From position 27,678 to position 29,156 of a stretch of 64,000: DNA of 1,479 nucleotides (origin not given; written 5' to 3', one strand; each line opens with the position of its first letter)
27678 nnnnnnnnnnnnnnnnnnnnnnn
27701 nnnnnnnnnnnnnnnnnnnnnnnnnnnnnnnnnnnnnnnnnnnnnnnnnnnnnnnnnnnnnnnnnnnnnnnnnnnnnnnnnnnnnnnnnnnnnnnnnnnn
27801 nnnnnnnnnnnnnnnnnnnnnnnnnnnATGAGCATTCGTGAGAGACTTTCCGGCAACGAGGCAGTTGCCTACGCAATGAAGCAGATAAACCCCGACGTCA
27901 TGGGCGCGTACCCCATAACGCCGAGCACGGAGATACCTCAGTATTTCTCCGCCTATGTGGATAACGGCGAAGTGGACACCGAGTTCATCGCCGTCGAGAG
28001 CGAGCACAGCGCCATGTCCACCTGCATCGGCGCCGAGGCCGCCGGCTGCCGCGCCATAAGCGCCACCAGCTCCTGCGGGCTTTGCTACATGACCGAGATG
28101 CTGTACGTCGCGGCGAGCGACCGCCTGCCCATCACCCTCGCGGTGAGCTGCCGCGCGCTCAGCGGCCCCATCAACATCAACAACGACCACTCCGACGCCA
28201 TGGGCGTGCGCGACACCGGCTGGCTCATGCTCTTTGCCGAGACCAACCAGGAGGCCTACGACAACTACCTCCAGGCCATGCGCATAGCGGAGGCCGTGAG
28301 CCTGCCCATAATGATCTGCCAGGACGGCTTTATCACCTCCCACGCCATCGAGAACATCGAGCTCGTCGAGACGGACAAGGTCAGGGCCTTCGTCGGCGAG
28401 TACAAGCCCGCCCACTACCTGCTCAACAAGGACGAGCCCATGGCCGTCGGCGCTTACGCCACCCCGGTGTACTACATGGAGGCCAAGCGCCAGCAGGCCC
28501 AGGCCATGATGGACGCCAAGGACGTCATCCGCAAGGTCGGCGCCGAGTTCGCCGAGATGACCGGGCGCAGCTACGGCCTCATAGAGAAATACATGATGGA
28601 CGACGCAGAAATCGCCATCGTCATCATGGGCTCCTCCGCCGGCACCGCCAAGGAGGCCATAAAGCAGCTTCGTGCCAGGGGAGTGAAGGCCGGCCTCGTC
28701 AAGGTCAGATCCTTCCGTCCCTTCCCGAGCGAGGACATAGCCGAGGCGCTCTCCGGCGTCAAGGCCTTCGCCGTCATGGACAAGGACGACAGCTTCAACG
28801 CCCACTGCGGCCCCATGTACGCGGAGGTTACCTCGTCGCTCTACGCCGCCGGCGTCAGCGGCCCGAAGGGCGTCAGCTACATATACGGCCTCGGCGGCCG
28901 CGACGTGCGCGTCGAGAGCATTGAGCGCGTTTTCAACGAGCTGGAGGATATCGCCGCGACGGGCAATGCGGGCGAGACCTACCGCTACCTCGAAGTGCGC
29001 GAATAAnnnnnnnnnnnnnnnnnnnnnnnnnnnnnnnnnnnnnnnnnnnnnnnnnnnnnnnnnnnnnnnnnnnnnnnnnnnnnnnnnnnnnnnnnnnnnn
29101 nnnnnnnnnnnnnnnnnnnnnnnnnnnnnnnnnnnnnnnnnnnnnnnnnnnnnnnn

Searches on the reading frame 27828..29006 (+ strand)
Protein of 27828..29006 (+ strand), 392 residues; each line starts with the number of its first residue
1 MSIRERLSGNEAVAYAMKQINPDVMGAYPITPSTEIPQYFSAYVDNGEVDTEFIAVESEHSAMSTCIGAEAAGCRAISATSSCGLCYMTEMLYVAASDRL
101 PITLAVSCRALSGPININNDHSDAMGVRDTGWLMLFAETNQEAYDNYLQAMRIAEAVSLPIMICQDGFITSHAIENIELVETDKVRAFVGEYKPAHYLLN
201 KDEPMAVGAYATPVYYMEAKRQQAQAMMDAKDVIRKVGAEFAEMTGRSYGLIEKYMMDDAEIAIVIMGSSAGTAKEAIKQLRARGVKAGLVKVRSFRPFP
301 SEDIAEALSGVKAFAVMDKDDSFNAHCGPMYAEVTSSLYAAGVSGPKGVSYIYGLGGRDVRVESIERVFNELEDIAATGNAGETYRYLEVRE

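Call 8: search_protein_families(library=pfam, proteins=[window:27828-29006:+])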
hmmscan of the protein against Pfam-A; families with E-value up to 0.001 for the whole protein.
window:27828-29006:+ (392 aa): 3 families
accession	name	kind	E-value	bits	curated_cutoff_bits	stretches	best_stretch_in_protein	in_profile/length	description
PF01855.24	POR_N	-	3.4e-73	246.6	27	1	16-237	2-229/231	Pyruvate flavodoxin/ferredoxin oxidoreductase, thiamine diP-bdg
PF17147.9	PFOR_II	-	4.3e-31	107.7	27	1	260-365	1-102/102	Pyruvate:ferredoxin oxidoreductase core domain II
PF02780.25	Transketolase_C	-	5.4e-06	26.8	25.9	1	259-317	9-67/124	Transketolase, C-terminal domain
